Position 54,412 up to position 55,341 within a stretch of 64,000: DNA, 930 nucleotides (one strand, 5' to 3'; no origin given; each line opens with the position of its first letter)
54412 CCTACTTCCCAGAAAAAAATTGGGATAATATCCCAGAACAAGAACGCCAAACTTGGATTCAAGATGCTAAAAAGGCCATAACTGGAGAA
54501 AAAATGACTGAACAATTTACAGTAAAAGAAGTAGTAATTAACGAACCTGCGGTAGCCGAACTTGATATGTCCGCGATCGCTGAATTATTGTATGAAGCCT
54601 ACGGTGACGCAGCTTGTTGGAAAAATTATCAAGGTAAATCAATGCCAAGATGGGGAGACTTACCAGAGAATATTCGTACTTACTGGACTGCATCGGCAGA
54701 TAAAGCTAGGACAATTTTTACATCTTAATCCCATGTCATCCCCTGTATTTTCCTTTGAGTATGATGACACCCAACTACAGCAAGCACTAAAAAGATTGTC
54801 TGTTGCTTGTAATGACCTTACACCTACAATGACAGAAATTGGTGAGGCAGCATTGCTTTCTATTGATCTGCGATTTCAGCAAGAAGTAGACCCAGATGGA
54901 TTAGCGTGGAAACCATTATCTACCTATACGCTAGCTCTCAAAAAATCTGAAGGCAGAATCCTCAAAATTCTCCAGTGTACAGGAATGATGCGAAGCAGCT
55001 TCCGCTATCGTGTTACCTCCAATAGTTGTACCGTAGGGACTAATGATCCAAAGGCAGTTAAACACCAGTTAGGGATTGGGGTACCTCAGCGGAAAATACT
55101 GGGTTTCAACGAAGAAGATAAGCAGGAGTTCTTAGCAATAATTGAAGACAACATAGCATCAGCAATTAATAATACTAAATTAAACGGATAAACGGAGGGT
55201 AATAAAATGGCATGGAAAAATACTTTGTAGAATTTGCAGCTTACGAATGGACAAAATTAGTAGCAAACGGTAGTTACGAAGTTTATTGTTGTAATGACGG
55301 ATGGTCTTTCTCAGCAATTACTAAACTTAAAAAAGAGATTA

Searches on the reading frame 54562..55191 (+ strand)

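Call 9: search_protein_families(library=pfam, proteins=[window:54562-55191:+])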
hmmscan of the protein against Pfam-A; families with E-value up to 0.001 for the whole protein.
window:54562-55191:+ (209 aa): 1 family
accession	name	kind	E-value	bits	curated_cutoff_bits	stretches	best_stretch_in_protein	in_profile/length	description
PF05069.18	Phage_tail_S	-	4.1e-24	85.6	24.3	1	68-197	2-146/148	Phage virion morphogenesis family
